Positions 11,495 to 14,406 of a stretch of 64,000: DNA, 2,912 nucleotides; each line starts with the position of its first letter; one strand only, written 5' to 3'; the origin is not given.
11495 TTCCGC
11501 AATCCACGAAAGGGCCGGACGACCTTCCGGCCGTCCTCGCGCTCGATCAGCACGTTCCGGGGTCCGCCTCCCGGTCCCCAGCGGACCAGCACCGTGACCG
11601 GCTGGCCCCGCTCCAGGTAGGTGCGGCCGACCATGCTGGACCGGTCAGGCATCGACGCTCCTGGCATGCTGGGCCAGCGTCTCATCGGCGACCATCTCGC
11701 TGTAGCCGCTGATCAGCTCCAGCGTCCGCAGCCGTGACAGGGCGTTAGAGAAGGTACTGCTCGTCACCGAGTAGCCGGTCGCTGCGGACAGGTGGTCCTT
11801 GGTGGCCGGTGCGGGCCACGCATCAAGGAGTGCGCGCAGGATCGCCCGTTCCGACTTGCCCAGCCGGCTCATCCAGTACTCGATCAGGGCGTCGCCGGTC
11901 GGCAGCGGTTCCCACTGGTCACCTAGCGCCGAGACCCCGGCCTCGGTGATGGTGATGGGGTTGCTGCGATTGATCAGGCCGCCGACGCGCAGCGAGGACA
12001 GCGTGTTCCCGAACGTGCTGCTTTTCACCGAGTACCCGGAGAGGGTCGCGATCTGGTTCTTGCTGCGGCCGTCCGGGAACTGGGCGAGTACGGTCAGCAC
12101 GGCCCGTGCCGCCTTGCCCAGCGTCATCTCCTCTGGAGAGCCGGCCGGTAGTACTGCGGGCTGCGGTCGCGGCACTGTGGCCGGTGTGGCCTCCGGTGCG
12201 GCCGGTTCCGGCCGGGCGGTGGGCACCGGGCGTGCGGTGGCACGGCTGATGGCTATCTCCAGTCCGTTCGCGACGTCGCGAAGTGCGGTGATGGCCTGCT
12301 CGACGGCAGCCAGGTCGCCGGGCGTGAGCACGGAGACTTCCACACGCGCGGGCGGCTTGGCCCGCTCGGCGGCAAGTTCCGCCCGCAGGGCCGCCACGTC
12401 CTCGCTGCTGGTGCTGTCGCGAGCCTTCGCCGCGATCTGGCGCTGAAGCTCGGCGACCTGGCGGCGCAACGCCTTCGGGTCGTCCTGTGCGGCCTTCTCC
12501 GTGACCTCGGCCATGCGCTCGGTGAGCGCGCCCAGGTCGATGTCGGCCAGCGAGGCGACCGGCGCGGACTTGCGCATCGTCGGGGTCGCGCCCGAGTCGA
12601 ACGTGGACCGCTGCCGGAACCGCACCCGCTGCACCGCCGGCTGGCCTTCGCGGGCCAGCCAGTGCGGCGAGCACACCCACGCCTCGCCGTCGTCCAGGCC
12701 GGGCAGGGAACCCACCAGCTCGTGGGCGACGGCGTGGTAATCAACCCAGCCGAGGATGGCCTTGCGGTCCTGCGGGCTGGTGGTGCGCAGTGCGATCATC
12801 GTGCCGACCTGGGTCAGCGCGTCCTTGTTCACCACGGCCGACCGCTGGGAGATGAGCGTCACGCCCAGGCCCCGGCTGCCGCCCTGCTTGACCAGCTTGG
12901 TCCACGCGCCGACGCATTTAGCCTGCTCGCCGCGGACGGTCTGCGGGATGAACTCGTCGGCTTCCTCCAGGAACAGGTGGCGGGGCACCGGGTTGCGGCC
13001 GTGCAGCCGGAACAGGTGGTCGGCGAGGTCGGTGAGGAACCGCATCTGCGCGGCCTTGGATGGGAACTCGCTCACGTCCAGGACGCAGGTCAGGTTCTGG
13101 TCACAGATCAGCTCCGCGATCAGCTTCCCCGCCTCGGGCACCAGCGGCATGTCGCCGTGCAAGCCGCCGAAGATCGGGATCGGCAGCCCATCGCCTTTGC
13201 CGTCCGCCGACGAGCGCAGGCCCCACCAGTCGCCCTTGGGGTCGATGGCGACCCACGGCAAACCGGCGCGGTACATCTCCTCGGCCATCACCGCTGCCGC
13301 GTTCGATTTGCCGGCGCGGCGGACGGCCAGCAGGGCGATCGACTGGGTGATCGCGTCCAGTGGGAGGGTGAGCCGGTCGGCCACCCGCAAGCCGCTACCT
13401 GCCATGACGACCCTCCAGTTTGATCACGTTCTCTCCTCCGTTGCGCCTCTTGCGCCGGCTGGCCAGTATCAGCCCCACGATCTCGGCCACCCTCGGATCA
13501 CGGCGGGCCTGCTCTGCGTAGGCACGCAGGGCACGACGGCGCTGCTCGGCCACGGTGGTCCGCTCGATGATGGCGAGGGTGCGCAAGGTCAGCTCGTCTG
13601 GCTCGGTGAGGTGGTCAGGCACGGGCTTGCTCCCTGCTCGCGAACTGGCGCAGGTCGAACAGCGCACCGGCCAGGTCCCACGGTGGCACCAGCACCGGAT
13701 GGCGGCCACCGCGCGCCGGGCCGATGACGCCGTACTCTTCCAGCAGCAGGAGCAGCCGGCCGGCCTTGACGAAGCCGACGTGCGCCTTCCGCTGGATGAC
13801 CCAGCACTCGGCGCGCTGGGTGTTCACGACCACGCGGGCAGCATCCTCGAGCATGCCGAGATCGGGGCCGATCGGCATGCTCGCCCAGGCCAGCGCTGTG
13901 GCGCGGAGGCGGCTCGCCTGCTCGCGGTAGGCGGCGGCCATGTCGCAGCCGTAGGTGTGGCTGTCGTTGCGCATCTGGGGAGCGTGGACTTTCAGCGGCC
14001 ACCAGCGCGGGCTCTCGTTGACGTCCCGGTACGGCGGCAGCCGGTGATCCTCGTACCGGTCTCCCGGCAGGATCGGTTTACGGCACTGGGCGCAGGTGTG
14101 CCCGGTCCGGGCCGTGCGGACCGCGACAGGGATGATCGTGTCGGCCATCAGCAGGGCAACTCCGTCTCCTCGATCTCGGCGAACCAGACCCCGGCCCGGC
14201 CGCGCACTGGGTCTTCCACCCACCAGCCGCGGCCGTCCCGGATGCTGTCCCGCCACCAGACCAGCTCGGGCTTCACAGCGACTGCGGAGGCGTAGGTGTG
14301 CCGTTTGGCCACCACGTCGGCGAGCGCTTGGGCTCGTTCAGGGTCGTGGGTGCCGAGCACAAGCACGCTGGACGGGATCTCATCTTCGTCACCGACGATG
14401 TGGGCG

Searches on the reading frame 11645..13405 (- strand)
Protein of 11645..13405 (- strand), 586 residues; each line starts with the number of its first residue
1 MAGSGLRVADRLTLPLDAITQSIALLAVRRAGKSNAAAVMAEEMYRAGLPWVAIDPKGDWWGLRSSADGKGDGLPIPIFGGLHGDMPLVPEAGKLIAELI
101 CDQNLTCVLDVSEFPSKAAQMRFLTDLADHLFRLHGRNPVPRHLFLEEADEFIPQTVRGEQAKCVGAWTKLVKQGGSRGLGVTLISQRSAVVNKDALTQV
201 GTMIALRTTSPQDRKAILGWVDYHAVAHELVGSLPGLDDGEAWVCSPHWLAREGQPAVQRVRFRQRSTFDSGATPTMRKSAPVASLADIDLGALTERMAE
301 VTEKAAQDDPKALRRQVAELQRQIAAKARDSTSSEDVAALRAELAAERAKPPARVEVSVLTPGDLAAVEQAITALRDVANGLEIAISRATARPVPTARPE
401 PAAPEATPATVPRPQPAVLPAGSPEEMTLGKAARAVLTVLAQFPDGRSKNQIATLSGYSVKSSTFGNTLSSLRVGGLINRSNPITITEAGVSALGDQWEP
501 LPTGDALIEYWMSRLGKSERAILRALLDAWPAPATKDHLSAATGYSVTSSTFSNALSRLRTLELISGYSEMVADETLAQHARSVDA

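Call 3: search_protein_families(library=pfam, proteins=[window:11645-13405:-], max_evalue=0.01)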
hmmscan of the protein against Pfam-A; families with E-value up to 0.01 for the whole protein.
window:11645-13405:- (586 aa): 2 families
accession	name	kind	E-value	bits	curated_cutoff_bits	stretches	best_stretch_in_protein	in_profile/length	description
PF01935.23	DUF87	-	3.2e-05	24.6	23.2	1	13-64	13-68/220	Helicase HerA, central domain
PF05872.18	HerA_C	-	3.4e-05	23.1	22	1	172-265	285-380/502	Helicase HerA-like C-terminal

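Call 4: search_protein_families(library=phrogs, proteins=[window:11645-13405:-], max_evalue=0.001)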
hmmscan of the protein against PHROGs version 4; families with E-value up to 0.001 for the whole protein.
window:11645-13405:- (586 aa): 2 families
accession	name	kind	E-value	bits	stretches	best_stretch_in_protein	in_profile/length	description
phrog_2666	-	head and packaging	1e-09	38.6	1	21-229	322-505/555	terminase large subunit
phrog_7035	-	unknown function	4.6e-09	36.2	1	108-244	452-592/969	-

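Call 73: search_protein_families(library=padloc, proteins=[window:11645-13405:-], max_evalue=0.001)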
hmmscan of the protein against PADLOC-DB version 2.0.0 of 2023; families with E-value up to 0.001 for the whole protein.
window:11645-13405:- (586 aa): 11 families
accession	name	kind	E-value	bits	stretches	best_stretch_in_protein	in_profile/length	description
PDLC04105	HerA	-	7.9e-16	55.7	1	95-244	370-522/576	-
PDLC01055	HerA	-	4.7e-10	36.9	1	120-210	395-483/532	Type III coevolved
PDLC04140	mad8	-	1.4e-08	32.6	1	24-275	31-311/314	mads_8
PDLC04103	HerA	-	1.6e-08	31.4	1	140-246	440-545/579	-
PDLC04100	HerA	-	2.6e-08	31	1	128-221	427-521/580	-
PDLC04104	HerA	-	3.1e-08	30.8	1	135-245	214-324/379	-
PDLC02185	HerA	-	1.4e-07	28.6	1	127-241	432-545/585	-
PDLC04102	HerA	-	5.2e-06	23.1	1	133-242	497-604/654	-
PDLC04106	HerA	-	6.2e-06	23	1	123-244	494-615/667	-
PDLC02188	HerA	-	1.3e-05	22.3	1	138-244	425-529/578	-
PDLC04098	HerA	-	3.1e-05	20.7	1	107-221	487-612/686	-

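Call 74: search_protein_families(library=ncbifam, proteins=[window:11645-13405:-], max_evalue=0.001)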
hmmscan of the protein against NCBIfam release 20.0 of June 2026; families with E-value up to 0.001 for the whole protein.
window:11645-13405:- (586 aa): 4 families
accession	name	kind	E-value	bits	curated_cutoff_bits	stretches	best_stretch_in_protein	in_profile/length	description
NF040819.1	helicase_HerA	equivalog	5.2e-15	55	970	1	143-244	405-501/561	DNA double-strand break repair helicase HerA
NF040937.1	HerA_Thermprot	equivalog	1.6e-08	33.4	800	1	146-244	355-448/487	DNA double-strand break repair helicase HerA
NF042943.1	HerA_antiphage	equivalog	9.6e-08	31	800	1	127-222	420-516/566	anti-phage-associated helicase HerA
NF042944.1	HerA_antiphage_2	equivalog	1.4e-05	24.1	850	1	138-243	425-528/576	anti-phage-associated helicase HerA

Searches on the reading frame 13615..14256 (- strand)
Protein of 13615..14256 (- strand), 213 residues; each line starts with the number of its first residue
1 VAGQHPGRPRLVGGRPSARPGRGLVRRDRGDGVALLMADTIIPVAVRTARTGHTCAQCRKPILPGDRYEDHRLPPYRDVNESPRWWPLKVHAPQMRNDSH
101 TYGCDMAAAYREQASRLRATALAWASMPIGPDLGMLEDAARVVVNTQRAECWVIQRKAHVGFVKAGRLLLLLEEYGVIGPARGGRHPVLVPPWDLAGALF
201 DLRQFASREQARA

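Call 16: search_protein_families(library=pfam, proteins=[window:13615-14256:-], max_evalue=0.001)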
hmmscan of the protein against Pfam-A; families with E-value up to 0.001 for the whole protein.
window:13615-14256:- (213 aa): 1 family
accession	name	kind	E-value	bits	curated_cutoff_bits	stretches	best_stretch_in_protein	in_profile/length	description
PF09397.16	FtsK_gamma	-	1.3e-09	38.1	30.6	1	135-184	6-55/63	Ftsk gamma domain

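Call 73: search_protein_families(library=padloc, proteins=[window:13615-14256:-], max_evalue=0.001)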
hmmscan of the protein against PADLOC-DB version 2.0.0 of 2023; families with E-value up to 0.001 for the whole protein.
window:13615-14256:- (213 aa): 0 families
